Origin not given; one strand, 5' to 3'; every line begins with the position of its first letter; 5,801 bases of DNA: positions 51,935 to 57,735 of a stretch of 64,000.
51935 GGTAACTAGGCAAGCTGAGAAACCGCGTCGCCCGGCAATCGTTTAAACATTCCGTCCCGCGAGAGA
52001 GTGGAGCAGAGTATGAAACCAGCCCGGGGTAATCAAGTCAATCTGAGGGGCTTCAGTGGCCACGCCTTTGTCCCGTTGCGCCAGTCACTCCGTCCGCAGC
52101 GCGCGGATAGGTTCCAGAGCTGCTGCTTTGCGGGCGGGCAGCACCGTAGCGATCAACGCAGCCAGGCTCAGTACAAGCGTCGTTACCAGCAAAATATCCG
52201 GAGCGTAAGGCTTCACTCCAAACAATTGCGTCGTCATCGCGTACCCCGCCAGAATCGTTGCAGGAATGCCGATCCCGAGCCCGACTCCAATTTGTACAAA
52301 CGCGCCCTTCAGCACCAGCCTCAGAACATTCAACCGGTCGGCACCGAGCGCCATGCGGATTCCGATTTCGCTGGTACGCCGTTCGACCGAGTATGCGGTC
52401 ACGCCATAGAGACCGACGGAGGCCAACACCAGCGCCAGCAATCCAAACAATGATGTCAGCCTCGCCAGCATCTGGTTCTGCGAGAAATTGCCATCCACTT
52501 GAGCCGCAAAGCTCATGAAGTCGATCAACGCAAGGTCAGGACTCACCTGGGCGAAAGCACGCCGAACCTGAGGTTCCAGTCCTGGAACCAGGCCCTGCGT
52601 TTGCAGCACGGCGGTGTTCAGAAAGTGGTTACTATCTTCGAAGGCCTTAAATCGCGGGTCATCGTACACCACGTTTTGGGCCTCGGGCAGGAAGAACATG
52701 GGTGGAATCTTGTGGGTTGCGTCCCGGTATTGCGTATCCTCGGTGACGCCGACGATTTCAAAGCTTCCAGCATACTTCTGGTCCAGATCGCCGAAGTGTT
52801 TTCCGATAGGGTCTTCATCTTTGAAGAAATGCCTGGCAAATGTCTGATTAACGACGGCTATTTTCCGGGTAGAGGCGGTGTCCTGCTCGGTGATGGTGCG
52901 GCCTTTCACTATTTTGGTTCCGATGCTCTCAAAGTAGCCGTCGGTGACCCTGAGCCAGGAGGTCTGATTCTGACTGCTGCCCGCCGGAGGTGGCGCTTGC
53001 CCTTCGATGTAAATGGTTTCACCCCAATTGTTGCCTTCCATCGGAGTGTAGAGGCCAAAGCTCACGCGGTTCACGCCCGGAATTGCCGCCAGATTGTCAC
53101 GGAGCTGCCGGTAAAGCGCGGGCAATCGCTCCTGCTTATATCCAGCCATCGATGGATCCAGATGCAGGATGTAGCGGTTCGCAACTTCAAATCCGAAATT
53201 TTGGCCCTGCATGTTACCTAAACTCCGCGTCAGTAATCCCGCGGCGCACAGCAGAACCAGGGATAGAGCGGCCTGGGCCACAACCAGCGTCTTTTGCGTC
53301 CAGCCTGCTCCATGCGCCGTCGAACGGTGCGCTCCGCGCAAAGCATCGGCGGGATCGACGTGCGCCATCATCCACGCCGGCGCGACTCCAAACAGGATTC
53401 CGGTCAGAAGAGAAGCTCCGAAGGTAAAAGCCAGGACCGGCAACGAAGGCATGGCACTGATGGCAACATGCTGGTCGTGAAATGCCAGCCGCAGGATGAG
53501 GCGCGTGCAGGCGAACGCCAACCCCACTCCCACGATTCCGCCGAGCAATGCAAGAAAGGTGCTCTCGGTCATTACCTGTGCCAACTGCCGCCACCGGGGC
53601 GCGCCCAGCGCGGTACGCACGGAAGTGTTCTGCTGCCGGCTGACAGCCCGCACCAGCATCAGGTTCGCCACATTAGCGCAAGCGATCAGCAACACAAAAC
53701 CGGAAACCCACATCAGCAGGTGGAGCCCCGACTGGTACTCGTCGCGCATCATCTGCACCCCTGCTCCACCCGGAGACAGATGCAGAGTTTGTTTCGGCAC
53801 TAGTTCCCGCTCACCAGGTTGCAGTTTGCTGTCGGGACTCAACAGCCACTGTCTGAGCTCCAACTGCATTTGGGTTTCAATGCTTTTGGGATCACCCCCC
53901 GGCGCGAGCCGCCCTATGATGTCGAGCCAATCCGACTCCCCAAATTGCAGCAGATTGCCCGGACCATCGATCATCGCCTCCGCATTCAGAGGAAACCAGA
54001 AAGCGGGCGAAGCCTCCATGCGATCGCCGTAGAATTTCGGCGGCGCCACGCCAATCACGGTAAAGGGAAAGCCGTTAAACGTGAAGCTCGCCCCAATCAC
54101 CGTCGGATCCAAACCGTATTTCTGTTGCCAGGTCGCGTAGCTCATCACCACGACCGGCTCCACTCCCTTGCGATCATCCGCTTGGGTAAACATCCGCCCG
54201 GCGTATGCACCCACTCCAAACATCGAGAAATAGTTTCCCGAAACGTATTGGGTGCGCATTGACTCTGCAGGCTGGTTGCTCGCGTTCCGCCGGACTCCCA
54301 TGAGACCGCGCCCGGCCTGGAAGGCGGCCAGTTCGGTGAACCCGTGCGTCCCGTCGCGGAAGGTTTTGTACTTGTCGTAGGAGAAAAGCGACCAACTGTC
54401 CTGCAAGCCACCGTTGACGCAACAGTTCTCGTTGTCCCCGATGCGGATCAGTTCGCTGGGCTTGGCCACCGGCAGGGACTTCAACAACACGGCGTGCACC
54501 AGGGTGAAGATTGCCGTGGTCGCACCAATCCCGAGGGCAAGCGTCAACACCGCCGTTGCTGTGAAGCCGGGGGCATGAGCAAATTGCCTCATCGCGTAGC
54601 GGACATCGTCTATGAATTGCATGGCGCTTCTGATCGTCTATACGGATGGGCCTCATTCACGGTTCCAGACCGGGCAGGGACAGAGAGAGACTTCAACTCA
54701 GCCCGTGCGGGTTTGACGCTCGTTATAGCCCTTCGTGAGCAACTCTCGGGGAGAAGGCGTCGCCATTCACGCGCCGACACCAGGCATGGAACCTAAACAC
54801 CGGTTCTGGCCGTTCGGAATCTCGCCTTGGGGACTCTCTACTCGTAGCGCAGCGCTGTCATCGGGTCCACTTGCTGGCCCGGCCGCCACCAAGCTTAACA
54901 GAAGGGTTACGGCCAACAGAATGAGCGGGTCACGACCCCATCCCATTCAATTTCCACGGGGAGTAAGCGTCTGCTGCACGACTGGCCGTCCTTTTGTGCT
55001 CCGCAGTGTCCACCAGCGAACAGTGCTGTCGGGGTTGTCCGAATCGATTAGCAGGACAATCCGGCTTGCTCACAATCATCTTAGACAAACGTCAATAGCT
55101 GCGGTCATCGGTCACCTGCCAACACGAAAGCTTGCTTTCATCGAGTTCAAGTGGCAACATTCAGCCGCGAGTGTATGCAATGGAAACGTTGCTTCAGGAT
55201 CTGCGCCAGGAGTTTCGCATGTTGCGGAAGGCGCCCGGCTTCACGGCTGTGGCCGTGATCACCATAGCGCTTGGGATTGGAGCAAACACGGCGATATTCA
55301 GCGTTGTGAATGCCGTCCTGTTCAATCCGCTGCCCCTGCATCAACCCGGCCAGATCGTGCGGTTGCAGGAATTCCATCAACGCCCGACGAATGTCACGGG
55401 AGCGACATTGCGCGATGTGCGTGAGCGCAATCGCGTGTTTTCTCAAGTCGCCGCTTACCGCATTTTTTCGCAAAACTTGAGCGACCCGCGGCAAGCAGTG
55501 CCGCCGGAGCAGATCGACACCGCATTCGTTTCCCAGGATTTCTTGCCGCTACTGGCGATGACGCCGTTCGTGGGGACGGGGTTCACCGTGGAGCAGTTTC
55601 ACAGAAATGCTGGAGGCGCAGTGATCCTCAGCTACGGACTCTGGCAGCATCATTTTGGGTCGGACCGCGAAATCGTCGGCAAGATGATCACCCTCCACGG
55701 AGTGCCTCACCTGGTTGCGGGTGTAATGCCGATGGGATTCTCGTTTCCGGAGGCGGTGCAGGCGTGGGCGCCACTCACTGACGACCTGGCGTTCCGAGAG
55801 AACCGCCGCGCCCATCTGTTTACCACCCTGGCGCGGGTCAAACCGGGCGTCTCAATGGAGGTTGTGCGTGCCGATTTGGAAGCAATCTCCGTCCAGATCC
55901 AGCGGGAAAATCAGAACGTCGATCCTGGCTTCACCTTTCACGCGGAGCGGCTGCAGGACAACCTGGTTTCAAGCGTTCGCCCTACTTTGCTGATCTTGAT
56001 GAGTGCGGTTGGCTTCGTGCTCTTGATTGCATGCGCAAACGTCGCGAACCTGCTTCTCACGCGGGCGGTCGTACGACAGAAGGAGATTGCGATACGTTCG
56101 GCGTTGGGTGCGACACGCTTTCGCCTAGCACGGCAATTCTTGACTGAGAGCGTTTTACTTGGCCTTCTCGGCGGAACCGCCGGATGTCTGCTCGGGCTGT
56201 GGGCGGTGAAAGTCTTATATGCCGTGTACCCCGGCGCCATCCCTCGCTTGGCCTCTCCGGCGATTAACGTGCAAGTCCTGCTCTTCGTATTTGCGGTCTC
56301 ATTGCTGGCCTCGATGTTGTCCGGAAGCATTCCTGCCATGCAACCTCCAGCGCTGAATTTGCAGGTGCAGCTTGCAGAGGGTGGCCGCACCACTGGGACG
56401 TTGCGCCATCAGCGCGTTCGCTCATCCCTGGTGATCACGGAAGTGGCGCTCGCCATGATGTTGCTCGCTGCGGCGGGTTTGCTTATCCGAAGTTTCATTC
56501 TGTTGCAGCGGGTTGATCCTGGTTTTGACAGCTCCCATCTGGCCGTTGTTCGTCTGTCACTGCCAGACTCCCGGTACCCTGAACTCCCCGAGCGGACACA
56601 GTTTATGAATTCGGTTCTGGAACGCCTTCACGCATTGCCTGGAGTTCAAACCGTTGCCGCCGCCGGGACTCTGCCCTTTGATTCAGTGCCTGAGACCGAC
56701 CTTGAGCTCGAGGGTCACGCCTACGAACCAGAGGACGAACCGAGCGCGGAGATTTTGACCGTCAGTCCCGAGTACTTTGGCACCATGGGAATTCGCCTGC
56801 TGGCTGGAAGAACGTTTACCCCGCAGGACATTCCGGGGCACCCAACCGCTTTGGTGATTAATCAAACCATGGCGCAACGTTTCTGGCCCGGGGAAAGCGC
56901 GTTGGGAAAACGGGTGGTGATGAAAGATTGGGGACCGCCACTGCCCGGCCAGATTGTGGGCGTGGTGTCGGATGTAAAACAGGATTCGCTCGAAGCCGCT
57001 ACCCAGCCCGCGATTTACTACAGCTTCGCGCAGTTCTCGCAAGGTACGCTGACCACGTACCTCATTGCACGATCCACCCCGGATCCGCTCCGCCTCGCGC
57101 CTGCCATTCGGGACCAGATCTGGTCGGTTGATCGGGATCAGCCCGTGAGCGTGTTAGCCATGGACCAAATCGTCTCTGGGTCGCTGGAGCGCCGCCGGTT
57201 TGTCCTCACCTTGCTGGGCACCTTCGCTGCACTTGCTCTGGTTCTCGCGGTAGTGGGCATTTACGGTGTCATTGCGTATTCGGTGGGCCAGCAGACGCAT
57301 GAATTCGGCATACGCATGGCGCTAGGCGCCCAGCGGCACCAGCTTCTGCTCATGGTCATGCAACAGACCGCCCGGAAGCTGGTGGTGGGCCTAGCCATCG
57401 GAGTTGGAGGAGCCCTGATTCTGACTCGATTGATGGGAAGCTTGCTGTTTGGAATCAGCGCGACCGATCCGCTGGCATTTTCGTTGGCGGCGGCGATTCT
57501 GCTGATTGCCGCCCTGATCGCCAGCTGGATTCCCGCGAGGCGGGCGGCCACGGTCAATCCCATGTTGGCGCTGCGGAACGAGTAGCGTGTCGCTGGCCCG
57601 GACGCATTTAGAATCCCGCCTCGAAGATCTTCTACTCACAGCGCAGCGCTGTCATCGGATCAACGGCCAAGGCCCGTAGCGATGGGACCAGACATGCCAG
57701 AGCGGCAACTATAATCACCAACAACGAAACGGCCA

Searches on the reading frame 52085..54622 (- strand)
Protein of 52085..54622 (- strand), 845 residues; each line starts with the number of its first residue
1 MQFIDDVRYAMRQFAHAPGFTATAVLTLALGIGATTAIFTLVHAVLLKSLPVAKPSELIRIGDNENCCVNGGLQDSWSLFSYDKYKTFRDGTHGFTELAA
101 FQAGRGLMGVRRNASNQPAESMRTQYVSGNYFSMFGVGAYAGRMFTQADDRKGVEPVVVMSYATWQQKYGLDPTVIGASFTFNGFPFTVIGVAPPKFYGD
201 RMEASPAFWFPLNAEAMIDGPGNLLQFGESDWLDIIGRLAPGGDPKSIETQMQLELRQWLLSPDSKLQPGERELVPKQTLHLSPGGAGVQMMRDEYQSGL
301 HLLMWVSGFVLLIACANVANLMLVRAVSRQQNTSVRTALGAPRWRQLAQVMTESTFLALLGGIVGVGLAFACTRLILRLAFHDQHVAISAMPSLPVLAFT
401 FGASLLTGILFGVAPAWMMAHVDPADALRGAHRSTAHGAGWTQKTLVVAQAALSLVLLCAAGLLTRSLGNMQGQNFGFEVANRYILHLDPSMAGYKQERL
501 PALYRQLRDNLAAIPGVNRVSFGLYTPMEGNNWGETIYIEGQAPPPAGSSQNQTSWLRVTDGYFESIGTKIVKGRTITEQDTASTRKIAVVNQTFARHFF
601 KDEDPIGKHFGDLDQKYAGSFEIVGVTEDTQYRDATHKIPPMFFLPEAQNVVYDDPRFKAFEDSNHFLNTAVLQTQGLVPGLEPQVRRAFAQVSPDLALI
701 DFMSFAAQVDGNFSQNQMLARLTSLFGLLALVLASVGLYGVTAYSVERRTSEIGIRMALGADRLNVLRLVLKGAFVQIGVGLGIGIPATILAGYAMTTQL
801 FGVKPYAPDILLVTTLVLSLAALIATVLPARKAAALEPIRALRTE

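Call 5: search_protein_families(library=pfam, proteins=[window:52085-54622:-])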
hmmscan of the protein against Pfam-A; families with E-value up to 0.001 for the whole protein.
window:52085-54622:- (845 aa): 2 families
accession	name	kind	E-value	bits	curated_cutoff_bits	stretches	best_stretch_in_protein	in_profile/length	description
PF12704.14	MacB_PCD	-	8.2e-33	114.9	27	2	21-253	1-205/207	MacB-like periplasmic core domain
PF02687.27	FtsX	-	3e-24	85.8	25.5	2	306-424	3-120/120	FtsX-like permease C-terminal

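Call 7: search_protein_families(library=ncbifam, proteins=[window:52085-54622:-], max_evalue=0.00001)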
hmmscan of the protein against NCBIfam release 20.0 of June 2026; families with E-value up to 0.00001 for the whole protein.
window:52085-54622:- (845 aa): 3 families
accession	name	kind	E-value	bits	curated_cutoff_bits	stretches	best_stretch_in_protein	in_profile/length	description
TIGR03434.1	ADOP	subfamily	2.1e-260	866.2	622.3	1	4-845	2-803/803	ADOP family duplicated permease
NF007826.0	PRK10535.1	equivalog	3.2e-32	111.6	966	2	303-428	525-645/648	macrolide ABC transporter ATP-binding protein/permease MacB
NF038008.1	ABC_perm_DarB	equivalog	9.8e-11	40.3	700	1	298-599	271-560/777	darobactin export ABC transporter permease subunit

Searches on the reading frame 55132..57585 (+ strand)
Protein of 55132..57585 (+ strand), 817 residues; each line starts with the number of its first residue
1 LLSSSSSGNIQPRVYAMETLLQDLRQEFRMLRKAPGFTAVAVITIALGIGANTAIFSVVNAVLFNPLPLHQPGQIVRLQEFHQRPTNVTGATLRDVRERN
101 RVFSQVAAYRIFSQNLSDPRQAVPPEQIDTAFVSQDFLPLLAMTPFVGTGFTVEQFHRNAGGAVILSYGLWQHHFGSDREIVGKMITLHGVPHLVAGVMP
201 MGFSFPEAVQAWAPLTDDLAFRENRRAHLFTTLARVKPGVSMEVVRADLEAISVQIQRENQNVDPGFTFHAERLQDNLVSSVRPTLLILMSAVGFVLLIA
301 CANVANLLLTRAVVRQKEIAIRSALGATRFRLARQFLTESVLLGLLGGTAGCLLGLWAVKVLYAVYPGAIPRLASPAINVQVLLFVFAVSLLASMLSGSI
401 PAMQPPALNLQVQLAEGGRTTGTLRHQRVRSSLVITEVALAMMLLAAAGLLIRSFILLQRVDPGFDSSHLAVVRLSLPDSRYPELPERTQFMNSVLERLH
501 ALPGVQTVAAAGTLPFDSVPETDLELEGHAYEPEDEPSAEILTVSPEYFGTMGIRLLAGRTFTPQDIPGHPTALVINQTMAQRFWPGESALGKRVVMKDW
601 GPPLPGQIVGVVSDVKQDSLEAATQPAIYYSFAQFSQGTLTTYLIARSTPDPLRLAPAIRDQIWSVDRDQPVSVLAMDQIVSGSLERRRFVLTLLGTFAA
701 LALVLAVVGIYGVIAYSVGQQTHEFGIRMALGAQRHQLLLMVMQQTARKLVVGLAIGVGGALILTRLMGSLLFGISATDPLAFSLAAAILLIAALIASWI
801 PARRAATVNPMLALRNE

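Call 5: search_protein_families(library=pfam, proteins=[window:55132-57585:+])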
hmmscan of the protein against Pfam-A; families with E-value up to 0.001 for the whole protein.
window:55132-57585:+ (817 aa): 2 families
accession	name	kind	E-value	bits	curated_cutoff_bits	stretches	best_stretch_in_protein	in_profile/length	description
PF12704.14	MacB_PCD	-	3.8e-33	115.9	27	2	38-251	1-206/207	MacB-like periplasmic core domain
PF02687.27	FtsX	-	9.3e-26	90.7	25.5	2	697-810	2-120/120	FtsX-like permease C-terminal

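Call 7: search_protein_families(library=ncbifam, proteins=[window:55132-57585:+], max_evalue=0.00001)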
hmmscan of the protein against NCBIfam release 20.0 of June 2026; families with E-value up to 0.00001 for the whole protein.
window:55132-57585:+ (817 aa): 3 families
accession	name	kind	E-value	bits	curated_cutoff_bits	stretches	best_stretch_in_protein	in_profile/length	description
TIGR03434.1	ADOP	subfamily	2.6e-270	899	622.3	1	20-817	1-803/803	ADOP family duplicated permease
NF007826.0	PRK10535.1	equivalog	1.3e-32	112.9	966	2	131-408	370-639/648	macrolide ABC transporter ATP-binding protein/permease MacB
NF038008.1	ABC_perm_DarB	equivalog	6.8e-09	34.2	700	1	283-563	270-538/777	darobactin export ABC transporter permease subunit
